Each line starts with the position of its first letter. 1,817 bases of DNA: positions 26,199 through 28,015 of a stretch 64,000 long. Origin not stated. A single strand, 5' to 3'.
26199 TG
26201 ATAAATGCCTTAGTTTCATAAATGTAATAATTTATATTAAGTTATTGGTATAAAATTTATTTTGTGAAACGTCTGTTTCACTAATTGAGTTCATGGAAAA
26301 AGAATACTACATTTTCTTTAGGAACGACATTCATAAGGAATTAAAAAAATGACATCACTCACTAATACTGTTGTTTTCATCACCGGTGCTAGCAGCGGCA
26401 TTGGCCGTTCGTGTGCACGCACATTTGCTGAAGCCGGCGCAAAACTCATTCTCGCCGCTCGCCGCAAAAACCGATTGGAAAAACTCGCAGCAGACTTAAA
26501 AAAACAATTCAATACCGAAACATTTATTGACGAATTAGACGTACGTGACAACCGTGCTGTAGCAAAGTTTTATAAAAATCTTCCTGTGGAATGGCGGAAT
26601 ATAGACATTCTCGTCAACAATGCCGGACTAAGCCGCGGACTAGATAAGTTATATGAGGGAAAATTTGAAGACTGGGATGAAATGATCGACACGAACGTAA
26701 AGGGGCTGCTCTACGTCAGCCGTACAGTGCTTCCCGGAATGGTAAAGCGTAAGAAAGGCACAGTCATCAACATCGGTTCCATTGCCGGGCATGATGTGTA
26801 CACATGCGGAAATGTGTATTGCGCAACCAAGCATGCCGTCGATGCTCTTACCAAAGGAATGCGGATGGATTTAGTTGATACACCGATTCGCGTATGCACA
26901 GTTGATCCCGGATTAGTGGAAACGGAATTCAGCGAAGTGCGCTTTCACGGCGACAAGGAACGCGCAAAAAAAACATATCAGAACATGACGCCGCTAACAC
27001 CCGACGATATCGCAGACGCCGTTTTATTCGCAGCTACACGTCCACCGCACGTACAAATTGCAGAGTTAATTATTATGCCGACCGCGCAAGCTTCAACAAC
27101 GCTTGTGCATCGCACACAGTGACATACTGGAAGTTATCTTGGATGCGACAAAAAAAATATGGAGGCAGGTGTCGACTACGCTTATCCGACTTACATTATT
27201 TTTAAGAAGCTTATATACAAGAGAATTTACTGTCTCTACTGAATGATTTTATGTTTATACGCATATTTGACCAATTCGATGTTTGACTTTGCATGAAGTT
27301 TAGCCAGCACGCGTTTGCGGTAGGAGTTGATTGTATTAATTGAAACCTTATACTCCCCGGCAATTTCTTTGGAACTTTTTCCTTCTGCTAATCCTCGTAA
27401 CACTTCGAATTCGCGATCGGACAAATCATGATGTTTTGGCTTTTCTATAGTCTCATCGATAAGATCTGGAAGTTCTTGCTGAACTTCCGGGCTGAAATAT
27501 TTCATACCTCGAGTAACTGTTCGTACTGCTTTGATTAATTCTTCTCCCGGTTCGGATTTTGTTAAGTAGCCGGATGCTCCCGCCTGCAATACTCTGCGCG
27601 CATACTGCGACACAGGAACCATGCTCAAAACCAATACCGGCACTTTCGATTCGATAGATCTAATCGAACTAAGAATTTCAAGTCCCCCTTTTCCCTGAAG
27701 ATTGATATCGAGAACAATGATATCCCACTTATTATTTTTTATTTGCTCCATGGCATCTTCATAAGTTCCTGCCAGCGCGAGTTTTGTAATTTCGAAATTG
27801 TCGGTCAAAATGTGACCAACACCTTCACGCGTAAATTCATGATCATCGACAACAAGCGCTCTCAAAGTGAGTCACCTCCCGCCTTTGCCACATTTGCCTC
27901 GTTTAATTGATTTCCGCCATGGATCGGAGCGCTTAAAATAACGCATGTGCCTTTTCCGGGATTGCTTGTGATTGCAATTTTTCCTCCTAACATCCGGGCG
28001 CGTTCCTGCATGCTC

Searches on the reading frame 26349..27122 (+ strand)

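Call 14: search_protein_families(library=pfam, proteins=[window:26349-27122:+], max_evalue=0.01)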
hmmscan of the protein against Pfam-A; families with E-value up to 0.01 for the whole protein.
window:26349-27122:+ (257 aa): 6 families
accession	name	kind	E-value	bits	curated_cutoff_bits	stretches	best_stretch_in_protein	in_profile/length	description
PF00106.31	adh_short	-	1.1e-55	188.6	26.6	1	8-197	2-189/195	short chain dehydrogenase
PF13561.12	adh_short_C2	-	3.8e-43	148.2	27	1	13-229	1-217/236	Enoyl-(Acyl carrier protein) reductase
PF08659.16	KR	-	1e-11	45.6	22.6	1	8-172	2-164/180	KR domain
PF23441.1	SDR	-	3.2e-07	30.4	27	1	3-209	4-212/258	SDR-like rossmann domain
PF01370.27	Epimerase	-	3.2e-05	23.9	20.9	1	9-171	1-156/240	NAD dependent epimerase/dehydratase family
PF02719.21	Polysacc_synt_2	-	0.0057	16.3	20.2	0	9-126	1-114/293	Polysaccharide biosynthesis protein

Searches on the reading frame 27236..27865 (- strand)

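Call 14: search_protein_families(library=pfam, proteins=[window:27236-27865:-], max_evalue=0.01)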
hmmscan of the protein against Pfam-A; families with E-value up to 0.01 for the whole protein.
window:27236-27865:- (209 aa): 5 families
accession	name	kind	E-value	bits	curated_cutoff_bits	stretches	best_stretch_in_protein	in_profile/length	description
PF00072.30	Response_reg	-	7.3e-24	84.5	30.2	1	4-115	2-111/111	Response regulator receiver domain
PF00196.25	GerE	-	4.4e-17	61.9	23.5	1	148-202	3-57/57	Bacterial regulatory proteins, luxR family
PF08281.18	Sigma70_r4_2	-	0.00075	19.5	25.7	1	149-190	12-54/54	Sigma-70, region 4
PF20274.4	cREC_REC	-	0.0058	17.7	27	0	27-68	13-56/88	Cyclic-phosphate processing Receiver domain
PF13384.12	HTH_23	-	0.0066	16.7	24.6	0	152-186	7-41/50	Homeodomain-like domain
